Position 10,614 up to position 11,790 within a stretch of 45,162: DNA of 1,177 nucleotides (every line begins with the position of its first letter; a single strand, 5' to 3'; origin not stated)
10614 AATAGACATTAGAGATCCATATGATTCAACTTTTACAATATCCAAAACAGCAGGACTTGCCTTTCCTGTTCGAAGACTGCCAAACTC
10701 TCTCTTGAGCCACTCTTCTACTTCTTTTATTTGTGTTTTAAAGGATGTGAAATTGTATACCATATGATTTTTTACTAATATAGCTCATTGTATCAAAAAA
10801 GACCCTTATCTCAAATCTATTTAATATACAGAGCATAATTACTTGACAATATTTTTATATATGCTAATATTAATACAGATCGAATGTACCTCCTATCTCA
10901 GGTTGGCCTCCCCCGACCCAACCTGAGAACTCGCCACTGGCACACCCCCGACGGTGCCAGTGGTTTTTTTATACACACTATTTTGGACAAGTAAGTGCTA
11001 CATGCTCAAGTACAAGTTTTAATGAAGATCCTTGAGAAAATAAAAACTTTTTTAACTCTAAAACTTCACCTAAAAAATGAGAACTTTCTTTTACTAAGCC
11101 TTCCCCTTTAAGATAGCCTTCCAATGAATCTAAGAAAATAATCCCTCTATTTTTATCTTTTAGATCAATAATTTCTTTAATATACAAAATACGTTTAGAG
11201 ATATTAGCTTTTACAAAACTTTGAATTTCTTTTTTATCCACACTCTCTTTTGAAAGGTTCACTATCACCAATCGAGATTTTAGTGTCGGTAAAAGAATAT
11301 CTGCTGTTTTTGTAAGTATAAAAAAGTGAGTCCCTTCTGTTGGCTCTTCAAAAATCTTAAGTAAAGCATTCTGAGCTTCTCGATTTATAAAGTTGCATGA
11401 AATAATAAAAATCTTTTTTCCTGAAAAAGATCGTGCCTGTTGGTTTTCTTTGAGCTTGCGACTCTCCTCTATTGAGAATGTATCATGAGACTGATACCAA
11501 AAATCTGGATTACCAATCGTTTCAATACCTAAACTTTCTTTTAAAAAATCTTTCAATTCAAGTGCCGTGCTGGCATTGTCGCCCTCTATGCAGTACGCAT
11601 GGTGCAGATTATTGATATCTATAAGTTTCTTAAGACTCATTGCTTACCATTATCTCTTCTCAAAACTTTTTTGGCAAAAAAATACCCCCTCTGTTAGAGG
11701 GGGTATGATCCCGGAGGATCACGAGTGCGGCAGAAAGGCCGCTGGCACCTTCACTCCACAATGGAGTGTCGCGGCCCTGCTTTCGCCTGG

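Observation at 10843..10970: Orphan promoter-to-terminator unit encoding a roughly 90-nt C-rich RNA between two oppositely oriented genes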

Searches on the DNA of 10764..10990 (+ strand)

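Call 8: search_rna_families(source=window, start=10764, end=10990, threshold=evalue, max_evalue=10, show_alignments=3)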
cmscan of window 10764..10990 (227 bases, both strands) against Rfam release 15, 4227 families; matches with E-value up to 10: 6.
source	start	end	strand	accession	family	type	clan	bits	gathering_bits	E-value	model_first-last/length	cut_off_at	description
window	10794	10926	+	RF00628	RgsA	Gene; sRNA;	-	18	88.4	0.014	1-194/194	no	RgsA sRNA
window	10927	10970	+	RF00902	mir-791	Gene; miRNA;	-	17.8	70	0.43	1-86/86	no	mir-791 microRNA precursor family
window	10904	10971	+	RF02399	NsiR1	Gene; sRNA;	-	17.5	39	0.28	1-60/60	no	Nitrogen stress-induced RNA 1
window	10928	10969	+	RF02241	Xoo2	Gene; sRNA;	-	16.6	45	0.42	1-78/78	no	Xanthomonadaceae sRNA Xoo2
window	10895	10974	-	RF02958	drum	Gene; sRNA;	-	12.4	43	5.2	1-112/112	no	drum RNA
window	10880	10972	-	RF00516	ylbH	Cis-reg; leader;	-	12.1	50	2.3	1-122/122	no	ylbH leader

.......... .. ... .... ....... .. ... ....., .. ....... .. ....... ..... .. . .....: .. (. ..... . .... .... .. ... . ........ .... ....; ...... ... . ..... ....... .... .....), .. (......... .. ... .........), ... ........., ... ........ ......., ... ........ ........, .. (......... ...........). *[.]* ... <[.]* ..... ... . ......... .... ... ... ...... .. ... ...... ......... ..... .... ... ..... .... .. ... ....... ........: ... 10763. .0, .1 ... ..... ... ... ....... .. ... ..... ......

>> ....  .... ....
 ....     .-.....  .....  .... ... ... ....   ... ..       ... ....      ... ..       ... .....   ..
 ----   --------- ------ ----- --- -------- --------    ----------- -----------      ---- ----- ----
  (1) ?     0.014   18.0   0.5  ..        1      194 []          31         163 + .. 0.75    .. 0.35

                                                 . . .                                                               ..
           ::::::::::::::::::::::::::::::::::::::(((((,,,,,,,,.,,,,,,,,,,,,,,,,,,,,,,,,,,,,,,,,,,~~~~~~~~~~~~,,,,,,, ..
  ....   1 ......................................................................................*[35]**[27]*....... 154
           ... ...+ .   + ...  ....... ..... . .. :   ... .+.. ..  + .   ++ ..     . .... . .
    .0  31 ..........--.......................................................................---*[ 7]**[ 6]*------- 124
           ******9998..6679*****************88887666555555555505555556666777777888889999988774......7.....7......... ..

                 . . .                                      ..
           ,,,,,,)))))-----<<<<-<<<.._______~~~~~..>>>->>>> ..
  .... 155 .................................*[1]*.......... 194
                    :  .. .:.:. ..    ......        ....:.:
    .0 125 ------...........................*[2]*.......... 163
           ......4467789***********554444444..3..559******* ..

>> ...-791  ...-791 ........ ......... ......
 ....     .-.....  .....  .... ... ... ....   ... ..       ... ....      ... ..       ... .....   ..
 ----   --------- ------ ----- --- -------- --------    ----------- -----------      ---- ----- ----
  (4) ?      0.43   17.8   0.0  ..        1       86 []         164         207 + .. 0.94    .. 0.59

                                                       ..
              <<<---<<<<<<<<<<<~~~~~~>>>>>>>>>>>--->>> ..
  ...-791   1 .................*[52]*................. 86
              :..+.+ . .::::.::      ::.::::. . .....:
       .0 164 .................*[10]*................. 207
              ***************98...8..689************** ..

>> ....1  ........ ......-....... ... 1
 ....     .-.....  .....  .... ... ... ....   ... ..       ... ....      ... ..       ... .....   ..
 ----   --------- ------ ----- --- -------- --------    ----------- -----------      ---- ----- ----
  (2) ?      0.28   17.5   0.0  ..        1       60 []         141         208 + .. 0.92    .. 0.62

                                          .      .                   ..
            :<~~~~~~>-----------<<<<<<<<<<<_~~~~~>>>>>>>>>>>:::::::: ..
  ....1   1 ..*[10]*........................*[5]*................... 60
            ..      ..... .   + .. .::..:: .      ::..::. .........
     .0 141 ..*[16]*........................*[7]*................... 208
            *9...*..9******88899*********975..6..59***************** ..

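Call 39: build_rna_model(alignment_id=A2, structure=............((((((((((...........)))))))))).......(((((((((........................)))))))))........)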
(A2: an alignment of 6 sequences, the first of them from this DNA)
Model R1 built from alignment A2 (6 sequences, 100 columns); structure: as given.
model positions 87; base pairs 19; branch points 1; effective number of sequences 2.31; information 0.654 bits per position. Calibrated on 0.2 Mb of random sequence (short: E-values are rough).
structure used (alignment columns):
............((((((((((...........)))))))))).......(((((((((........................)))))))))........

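Call 43: search_with_rna_model(model_id=R1, sources=[window, L001, L002, L003, L004, L005, L006, L007, L008, L009, L010, L011, L012, L013, L014, L015, L016, L017, L018, L019, L020, L021, L022, L023, L024, L025, L026, L027, L028, L029, L030, L031, L032, L033, L034, L035, L036, L037, L038, L039, L040, L041, L042, L043, L044, L045, L046, L047, L048, L049, L050, L051, L052, L053, L054, L055, L056, L057, L058, L059, L060, L061, L062, L063, L064, L065, L066, L067, L068, L069, L070, L071, L072, L075, L076, L078, L079, L080, L084, L094, L169, L172, L174, L175, L117, L125, L139], max_evalue=10, show_alignments=0)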
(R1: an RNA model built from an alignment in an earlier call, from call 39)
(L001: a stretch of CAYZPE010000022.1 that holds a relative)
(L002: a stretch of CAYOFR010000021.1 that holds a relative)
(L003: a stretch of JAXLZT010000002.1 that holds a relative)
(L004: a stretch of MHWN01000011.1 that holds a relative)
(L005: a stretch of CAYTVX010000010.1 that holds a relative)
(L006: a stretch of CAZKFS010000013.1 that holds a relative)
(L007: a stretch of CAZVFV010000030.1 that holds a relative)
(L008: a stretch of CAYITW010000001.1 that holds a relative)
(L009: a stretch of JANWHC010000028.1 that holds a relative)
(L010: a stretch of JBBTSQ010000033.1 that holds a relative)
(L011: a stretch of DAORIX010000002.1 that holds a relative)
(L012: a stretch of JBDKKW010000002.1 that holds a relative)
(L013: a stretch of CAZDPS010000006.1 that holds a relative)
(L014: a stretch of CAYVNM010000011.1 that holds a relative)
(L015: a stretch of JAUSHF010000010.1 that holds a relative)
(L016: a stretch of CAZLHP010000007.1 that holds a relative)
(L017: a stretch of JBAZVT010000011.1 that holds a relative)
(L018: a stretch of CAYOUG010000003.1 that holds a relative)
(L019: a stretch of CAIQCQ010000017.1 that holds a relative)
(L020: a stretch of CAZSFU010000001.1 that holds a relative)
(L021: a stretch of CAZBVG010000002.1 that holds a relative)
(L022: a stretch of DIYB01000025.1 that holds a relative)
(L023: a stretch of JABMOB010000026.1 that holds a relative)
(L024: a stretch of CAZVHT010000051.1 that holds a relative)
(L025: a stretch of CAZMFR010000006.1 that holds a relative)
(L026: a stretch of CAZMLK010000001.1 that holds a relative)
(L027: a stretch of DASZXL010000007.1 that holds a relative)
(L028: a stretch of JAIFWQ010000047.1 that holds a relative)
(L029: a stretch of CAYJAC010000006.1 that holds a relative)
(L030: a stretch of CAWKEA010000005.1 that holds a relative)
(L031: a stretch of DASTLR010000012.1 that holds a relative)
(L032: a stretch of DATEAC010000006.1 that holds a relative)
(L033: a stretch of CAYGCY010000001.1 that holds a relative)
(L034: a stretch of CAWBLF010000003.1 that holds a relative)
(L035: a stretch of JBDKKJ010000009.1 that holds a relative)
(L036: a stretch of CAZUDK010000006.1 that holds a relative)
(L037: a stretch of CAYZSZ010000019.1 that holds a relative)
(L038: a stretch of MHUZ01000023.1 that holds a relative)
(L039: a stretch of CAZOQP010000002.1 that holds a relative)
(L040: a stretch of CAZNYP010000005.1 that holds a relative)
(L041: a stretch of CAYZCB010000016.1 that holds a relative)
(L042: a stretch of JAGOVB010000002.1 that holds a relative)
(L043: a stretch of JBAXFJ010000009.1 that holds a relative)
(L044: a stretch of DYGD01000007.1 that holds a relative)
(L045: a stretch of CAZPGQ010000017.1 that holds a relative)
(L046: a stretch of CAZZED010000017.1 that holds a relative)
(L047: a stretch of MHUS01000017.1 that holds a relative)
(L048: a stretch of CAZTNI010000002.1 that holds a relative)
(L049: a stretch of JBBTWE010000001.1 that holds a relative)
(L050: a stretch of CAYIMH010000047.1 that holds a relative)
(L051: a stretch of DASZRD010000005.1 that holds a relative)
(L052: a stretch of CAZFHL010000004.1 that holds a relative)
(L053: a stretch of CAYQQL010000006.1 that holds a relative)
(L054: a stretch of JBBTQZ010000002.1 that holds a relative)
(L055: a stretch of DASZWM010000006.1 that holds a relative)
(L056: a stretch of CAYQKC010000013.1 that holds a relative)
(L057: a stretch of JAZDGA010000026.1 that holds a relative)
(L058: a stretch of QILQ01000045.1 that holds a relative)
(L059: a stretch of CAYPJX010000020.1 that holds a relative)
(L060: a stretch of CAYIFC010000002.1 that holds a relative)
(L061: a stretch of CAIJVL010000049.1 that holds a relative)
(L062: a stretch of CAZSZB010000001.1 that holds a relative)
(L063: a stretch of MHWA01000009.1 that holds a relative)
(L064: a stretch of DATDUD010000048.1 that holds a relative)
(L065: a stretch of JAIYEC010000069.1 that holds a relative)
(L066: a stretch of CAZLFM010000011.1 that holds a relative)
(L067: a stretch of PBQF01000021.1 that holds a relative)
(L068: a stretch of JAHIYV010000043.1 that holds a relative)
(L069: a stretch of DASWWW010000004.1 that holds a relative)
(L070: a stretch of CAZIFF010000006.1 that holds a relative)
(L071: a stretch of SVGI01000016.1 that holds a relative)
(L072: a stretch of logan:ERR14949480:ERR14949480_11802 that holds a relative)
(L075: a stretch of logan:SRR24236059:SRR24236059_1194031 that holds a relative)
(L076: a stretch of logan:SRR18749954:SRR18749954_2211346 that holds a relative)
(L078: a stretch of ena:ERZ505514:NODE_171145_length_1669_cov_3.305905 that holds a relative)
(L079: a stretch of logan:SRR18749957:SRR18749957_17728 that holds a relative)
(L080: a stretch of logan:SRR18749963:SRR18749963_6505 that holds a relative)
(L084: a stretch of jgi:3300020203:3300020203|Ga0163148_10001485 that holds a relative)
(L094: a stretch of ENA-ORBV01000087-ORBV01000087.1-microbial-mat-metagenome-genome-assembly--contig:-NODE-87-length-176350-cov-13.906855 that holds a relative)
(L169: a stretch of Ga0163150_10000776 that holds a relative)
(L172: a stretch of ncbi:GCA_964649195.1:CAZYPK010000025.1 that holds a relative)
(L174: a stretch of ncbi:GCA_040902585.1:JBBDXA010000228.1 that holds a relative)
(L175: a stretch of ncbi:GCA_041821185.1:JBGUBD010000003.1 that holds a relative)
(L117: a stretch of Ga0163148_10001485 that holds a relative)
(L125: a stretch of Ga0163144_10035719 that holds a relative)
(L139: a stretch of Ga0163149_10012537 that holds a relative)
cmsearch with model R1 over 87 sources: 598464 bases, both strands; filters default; matches with E-value up to 10: 15.
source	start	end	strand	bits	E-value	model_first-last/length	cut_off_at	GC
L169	6338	6424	+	104.2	9.2e-28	1-87/87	no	0.66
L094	10689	10774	-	100.5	1.2e-26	1-87/87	no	0.6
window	10886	10970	+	94.5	6.8e-25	1-87/87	no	0.6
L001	2795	2882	-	91.7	4.6e-24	1-87/87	no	0.62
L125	7198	7285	-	91.7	4.6e-24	1-87/87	no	0.62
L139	7318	7405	-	91.7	4.6e-24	1-87/87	no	0.62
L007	2716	2803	-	69.6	1.4e-17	1-87/87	no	0.6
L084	2216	2303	-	69.6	1.4e-17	1-87/87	no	0.6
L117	5116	5203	-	69.6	1.4e-17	1-87/87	no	0.6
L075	2011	2105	-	64.4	4.9e-16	1-87/87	no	0.59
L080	2314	2390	-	15.9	0.094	1-87/87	no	0.56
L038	6128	6226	-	11.7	1.6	1-87/87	no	0.58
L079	2314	2390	-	11.7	1.6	1-87/87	no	0.57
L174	2647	2712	-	10.7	3.2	1-87/87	no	0.79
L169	8632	8700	-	9.5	7.1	1-87/87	no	0.7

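Call 47: search_with_rna_model(model_id=R1, sources=[L176, L177, L178, L179, L180], max_evalue=10, show_alignments=3)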
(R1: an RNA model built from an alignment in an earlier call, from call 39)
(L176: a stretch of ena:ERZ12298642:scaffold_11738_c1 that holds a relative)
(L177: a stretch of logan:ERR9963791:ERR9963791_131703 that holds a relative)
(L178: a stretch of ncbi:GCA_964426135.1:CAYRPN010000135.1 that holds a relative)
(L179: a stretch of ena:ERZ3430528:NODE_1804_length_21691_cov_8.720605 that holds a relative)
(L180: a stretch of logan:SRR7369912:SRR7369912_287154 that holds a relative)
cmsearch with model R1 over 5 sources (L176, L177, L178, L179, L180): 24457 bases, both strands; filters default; matches with E-value up to 10: 7.
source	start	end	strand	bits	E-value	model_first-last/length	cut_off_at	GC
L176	2155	2240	+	101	3.3e-28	1-87/87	no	0.65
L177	2155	2240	+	101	3.3e-28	1-87/87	no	0.65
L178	2207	2292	+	93.2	6.5e-26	1-87/87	no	0.66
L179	2207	2292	+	93.2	6.5e-26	1-87/87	no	0.66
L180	1858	1943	+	93.2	6.5e-26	1-87/87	no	0.66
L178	222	245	+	6.4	2.5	44-80/87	no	0.75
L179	222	245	+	6.4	2.5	44-80/87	no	0.75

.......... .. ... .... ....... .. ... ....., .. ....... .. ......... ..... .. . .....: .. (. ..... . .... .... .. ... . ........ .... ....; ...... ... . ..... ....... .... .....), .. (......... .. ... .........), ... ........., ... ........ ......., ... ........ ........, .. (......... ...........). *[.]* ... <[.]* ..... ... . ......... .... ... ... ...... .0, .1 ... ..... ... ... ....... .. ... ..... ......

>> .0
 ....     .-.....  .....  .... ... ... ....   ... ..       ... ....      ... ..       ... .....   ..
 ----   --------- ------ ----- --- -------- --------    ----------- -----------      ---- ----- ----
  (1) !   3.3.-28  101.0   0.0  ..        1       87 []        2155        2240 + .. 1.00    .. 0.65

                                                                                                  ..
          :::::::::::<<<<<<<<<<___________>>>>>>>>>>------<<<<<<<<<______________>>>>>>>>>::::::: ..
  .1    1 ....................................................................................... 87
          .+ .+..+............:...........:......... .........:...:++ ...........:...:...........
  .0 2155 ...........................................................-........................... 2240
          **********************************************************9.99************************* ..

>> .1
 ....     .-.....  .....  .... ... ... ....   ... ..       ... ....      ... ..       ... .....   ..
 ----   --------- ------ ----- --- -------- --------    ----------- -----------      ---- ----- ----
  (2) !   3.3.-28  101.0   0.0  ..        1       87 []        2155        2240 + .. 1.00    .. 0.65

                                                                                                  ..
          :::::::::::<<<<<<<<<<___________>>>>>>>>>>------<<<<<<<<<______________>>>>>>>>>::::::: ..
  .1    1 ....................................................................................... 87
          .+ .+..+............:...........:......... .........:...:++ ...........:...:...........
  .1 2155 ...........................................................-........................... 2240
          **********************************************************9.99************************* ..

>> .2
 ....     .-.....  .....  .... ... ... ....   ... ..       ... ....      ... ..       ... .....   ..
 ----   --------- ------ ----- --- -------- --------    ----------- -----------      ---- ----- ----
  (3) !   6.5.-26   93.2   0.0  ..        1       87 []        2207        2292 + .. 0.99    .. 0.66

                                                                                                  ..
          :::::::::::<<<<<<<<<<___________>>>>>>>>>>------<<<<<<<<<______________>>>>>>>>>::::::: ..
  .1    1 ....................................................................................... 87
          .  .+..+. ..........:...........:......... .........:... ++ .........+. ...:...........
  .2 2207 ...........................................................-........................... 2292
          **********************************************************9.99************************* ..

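Call 54: search_with_rna_model(model_id=R1, sources=[window, L001, L007, L075, L094, L169, L176, L178, L080], max_evalue=0.01, make_alignment=true)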
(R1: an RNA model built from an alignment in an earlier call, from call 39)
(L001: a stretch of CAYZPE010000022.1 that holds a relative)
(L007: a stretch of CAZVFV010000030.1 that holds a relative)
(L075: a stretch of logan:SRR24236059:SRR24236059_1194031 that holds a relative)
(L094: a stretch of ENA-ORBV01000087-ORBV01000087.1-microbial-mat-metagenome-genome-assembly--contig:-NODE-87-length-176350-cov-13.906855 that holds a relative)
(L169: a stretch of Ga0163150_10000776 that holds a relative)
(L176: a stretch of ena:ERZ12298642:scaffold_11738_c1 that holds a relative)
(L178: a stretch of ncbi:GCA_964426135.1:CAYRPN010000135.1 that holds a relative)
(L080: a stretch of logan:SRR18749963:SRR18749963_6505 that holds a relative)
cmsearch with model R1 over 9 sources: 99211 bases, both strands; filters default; matches with E-value up to 0.01: 8.
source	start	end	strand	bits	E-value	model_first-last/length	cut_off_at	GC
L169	6338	6424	+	104.2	1.5e-28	1-87/87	no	0.66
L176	2155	2240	+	101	1.3e-27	1-87/87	no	0.65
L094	10689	10774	-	100.5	2e-27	1-87/87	no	0.6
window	10886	10970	+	94.5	1.1e-25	1-87/87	no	0.6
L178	2207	2292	+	93.2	2.6e-25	1-87/87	no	0.66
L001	2795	2882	-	91.7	7.6e-25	1-87/87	no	0.62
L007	2716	2803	-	69.6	2.4e-18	1-87/87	no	0.6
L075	2011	2105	-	64.4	8.1e-17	1-87/87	no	0.59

Alignment A3: 8 matches aligned to the model, 102 columns, each read 5' to 3' on its own strand. Consensus structure (alignment columns), stored with it:
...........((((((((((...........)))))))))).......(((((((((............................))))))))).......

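Call 61: search_dna_similar(query=window:10877-10972:+, collection=plasmids, mode=distant, max_evalue=1, max_rows=10)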
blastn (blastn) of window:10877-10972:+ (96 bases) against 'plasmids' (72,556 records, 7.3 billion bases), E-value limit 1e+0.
Records with a match: 2; places in all: 2; records where one place covers at least 80% of the query: 0.
Best place of each record, by identity: 90-95% 1; 80-90% 1.
By first word of the organism name: Rhodococcus 1; Deinococcus 1.
By predicted mobility (MOB-suite, as given by PLSDB): non-mobilizable 2.
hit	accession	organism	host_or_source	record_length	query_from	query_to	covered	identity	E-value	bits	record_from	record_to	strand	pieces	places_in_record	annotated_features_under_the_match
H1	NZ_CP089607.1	Rhodococcus qingshengii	cell culture,activated sludge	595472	56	87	33%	90.9%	6e-2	44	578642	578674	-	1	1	transcriptional regulator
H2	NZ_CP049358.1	Deinococcus wulumuqiensis R12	cell culture,soil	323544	28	58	32%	87.1%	8e-1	39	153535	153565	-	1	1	brxC: BREX system P-loop protein BrxC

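Call 63: search_with_rna_model(model_id=R1, sources=[L181], max_evalue=1, show_alignments=1)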
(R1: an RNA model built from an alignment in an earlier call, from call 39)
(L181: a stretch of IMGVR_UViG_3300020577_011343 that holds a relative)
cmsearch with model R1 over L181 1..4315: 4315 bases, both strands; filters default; matches with E-value up to 1: 1.
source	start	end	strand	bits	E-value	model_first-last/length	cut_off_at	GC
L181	2662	2676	+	5.8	0.66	20-34/87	no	0.6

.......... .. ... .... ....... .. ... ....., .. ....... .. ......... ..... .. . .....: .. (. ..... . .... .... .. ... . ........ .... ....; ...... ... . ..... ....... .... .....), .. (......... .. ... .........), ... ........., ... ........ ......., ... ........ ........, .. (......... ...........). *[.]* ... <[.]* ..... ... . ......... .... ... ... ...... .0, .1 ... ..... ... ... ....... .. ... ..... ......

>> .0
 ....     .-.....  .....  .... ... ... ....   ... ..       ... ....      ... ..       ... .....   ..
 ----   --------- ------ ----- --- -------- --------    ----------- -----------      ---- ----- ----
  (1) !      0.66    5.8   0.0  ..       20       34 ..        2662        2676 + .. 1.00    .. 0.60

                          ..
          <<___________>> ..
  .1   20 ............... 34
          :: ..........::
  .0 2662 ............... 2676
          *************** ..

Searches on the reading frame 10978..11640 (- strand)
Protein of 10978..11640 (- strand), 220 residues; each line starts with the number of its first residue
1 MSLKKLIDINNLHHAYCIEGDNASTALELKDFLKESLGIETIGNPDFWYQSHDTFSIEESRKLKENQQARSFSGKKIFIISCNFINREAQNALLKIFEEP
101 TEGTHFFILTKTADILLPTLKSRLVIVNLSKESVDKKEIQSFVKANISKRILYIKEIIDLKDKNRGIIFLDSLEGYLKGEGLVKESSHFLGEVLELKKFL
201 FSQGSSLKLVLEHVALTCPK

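Call 71: search_protein_families(library=pfam, proteins=[window:10978-11640:-], max_evalue=0.001)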
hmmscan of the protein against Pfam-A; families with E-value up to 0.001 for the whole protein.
window:10978-11640:- (220 aa): 1 family
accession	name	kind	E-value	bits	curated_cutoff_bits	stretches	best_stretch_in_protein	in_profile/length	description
PF13177.12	DNA_pol3_delta2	-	7.3e-19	68.8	27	1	41-131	65-159/161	DNA polymerase III, delta subunit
